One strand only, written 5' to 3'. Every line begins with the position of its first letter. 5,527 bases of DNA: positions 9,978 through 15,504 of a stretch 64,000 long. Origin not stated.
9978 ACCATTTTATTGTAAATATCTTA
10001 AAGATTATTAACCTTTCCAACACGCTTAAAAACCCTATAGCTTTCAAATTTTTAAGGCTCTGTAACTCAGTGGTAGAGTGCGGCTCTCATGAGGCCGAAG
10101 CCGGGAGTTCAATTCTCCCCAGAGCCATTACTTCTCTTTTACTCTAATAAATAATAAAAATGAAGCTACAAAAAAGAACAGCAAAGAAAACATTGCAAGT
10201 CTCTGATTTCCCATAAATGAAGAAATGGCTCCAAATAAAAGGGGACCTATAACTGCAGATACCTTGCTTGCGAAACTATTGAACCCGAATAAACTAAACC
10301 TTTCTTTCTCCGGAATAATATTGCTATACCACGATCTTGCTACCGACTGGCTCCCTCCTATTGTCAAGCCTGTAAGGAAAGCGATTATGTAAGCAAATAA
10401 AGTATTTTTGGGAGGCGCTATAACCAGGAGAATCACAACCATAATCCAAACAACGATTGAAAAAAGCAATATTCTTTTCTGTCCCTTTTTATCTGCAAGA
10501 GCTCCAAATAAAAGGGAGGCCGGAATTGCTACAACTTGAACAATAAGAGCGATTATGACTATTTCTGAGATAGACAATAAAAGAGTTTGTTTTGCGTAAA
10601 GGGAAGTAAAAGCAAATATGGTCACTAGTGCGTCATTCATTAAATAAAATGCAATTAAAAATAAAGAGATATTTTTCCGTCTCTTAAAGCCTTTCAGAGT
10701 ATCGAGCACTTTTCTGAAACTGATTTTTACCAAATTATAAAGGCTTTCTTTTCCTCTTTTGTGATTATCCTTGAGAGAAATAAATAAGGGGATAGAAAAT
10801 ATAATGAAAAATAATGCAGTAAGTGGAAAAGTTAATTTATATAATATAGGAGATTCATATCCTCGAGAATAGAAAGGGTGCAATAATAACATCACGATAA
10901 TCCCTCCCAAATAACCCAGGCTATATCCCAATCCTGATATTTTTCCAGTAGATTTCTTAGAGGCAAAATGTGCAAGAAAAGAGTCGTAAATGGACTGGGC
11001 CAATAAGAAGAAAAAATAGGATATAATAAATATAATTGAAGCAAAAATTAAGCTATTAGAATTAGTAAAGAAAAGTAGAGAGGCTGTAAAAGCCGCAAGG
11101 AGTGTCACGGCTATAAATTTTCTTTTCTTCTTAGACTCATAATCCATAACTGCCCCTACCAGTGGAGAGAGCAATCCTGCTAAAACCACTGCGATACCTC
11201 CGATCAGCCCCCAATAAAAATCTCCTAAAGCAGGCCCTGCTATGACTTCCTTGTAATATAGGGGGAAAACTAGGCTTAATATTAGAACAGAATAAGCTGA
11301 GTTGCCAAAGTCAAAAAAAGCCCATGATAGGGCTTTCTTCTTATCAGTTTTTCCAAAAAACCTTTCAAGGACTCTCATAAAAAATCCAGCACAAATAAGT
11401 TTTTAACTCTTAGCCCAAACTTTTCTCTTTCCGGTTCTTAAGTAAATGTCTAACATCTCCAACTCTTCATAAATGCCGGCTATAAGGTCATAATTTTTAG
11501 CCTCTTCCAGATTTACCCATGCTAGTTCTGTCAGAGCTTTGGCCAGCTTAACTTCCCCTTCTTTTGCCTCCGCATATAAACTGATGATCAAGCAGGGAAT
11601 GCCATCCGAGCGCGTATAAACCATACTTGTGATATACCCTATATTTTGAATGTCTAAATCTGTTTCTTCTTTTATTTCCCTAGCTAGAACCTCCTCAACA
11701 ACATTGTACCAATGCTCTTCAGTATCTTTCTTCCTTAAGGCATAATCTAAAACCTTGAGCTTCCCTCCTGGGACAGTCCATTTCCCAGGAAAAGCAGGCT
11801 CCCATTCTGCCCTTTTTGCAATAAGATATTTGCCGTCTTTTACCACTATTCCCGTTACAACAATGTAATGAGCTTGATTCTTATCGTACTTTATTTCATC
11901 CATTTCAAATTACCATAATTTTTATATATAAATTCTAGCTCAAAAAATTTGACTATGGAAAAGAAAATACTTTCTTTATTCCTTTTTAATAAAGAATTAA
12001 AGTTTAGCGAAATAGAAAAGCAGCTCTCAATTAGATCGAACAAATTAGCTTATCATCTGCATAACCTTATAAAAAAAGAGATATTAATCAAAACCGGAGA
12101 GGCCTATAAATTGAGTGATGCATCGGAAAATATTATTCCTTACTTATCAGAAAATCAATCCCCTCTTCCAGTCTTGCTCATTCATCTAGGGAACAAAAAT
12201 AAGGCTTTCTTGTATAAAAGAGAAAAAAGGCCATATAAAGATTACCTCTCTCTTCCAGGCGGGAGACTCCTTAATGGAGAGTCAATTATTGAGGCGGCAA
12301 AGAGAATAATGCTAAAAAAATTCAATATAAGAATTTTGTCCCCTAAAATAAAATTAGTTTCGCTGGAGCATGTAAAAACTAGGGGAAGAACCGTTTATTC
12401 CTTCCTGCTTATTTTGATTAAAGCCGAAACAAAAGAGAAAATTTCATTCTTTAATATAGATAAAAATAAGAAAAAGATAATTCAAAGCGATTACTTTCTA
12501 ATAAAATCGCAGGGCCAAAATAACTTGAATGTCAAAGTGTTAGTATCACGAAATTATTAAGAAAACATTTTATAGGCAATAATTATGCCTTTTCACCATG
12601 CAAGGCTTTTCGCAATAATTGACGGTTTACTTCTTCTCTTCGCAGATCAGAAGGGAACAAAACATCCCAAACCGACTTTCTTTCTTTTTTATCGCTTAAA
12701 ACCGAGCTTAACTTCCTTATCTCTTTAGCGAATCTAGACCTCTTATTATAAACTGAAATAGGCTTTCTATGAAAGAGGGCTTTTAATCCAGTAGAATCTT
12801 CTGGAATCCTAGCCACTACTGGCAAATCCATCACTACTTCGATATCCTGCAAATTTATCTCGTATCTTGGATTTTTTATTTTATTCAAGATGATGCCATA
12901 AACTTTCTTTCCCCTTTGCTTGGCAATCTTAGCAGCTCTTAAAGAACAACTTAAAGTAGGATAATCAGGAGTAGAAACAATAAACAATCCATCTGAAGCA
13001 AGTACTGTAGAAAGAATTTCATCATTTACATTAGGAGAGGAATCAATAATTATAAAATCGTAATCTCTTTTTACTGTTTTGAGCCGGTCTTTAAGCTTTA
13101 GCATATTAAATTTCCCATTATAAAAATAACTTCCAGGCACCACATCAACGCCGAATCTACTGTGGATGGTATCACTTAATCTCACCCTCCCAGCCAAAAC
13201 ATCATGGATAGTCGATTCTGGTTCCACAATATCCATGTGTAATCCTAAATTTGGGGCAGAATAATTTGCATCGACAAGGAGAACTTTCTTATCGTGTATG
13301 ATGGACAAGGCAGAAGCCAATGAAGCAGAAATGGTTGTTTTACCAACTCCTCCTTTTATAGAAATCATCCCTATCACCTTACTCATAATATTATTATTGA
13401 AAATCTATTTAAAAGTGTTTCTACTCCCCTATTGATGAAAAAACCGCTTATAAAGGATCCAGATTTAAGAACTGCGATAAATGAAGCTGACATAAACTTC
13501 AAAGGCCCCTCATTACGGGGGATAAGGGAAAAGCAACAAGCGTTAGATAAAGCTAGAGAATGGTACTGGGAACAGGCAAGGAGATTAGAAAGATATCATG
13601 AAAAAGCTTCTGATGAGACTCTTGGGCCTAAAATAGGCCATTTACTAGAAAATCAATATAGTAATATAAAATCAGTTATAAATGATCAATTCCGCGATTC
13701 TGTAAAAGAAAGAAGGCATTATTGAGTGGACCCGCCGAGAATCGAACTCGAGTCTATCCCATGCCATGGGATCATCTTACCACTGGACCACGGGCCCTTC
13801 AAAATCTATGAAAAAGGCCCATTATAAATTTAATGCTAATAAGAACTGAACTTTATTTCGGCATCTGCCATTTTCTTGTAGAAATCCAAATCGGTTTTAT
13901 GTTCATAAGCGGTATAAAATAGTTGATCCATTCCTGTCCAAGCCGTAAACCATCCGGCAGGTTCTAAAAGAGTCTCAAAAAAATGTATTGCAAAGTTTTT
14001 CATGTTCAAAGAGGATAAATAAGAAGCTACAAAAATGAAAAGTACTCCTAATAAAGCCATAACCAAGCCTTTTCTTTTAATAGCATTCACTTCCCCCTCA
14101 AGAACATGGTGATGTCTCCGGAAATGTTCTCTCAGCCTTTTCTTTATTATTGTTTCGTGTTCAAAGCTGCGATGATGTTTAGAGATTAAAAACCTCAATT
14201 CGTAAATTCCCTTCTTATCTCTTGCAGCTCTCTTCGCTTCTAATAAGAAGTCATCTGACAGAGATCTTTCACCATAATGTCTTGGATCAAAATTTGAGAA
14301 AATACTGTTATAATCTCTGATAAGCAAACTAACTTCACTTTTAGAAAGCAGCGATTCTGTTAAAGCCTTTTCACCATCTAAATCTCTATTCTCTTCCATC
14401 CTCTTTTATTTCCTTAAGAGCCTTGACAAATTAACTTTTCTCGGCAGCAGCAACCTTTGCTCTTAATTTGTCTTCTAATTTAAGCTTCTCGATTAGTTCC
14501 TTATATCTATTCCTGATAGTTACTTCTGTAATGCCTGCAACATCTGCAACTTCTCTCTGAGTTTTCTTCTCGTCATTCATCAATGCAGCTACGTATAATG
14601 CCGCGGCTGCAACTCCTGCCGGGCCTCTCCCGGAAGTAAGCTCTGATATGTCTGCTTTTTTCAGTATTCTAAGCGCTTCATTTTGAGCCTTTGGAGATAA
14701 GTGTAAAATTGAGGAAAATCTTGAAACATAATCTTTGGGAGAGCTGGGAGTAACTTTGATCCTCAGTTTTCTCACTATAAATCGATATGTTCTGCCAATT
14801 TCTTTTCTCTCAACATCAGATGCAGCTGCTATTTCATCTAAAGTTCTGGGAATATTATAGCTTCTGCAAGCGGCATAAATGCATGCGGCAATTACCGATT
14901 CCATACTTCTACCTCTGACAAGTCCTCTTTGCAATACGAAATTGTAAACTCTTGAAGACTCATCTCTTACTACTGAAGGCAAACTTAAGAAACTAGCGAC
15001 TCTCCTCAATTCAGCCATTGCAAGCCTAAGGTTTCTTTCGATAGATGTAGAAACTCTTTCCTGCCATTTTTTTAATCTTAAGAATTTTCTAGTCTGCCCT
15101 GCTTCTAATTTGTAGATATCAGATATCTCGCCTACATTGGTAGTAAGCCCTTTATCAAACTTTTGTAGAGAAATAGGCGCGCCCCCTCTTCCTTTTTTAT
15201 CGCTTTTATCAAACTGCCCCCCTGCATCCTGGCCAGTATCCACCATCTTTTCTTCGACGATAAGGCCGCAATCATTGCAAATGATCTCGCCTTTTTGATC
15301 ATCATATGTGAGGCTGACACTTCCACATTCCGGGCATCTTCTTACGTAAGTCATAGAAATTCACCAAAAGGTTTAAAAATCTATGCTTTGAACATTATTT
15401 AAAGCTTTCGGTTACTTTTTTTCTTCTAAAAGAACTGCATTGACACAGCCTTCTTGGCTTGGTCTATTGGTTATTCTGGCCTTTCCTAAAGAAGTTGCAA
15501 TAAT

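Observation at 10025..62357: All nine tRNA genes have a TATA-like octamer at exactly -31..-24: signature of leaderless tRNA transcription (RNase P independence?)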

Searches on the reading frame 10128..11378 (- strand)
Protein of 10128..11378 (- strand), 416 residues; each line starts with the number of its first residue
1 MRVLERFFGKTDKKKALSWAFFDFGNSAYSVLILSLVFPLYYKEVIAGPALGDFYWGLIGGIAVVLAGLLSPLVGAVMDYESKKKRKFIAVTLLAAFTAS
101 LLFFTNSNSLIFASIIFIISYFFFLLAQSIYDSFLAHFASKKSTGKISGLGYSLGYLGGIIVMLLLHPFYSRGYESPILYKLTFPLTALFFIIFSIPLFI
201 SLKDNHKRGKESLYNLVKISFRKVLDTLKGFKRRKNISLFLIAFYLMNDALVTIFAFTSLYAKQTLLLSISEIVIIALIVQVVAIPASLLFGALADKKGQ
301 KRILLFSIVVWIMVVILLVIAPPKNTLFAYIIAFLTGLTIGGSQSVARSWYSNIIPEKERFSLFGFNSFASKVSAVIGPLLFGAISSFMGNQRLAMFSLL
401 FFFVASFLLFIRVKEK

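Call 6: search_protein_families(library=pfam, proteins=[window:10128-11378:-])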
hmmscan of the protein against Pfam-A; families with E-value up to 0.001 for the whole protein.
window:10128-11378:- (416 aa): 5 families
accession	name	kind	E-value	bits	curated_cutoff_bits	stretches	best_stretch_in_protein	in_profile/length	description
PF11700.14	ATG22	-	6.8e-48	164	24.1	1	60-414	77-473/482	Vacuole effluxer Atg22 like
PF07690.21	MFS_1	-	3.5e-37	128.6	33.4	3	239-413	1-174/347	Major Facilitator Superfamily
PF13347.12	MFS_2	-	7.8e-13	48.2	27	1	32-390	14-385/427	MFS/sugar transport protein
PF00083.30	Sugar_tr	-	1.4e-10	41.1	22.3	1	247-411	24-187/452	Sugar (and other) transporter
PF12832.13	MFS_1_like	-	0.00026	20.6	25.2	1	57-383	37-359/373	MFS_1 like family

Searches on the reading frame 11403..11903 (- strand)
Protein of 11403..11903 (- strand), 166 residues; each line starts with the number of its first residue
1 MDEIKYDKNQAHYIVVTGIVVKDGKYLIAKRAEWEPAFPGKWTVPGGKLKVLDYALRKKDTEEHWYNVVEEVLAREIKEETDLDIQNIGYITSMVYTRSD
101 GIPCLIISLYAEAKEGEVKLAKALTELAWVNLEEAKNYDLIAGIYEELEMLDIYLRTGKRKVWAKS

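Call 66: search_protein_families(library=ncbifam, max_evalue=0.001, proteins=[window:11403-11903:-])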
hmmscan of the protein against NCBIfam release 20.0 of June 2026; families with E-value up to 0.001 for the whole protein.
window:11403-11903:- (166 aa): 5 families
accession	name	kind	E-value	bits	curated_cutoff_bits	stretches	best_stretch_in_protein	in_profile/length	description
NF007834.0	PRK10546.1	equivalog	1e-09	38.3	156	1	15-142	6-116/135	pyrimidine (deoxy)nucleoside triphosphate diphosphatase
NF012016.0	PRK15472.1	equivalog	2.1e-09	37.2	95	1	14-143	5-130/141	nucleoside triphosphatase NudI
NF006530.0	PRK08999.1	equivalog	6.6e-07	28.7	245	1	15-143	8-120/315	Nudix family hydrolase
NF001299.0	PRK00241.1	equivalog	5.2e-06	26.1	158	1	69-134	174-237/263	NAD(+) diphosphatase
NF008044.0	PRK10776.1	equivalog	0.00029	20.7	148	0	15-133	6-108/130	8-oxo-dGTP diphosphatase MutT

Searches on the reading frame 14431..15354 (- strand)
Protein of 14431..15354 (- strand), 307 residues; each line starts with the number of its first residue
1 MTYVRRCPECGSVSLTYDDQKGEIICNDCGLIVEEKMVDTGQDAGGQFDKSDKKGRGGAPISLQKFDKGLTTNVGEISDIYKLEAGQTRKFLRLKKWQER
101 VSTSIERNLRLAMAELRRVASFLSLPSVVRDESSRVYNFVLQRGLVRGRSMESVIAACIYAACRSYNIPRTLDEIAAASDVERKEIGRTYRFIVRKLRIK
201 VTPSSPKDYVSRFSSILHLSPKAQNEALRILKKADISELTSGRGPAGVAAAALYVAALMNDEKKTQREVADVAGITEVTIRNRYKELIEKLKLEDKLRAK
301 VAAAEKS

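Call 66: search_protein_families(library=ncbifam, max_evalue=0.001, proteins=[window:14431-15354:-])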
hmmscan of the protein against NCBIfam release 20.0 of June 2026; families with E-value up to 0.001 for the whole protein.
window:14431-15354:- (307 aa): 2 families
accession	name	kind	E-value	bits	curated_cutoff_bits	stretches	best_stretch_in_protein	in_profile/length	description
NF001658.0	PRK00423.1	subfamily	3.8e-111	371.1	384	1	4-294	13-309/312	transcription initiation factor IIB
TIGR02937.1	sigma70-ECF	superfamily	2.1e-06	27.4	42.9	1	262-292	132-162/165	sigma-70 family RNA polymerase sigma factor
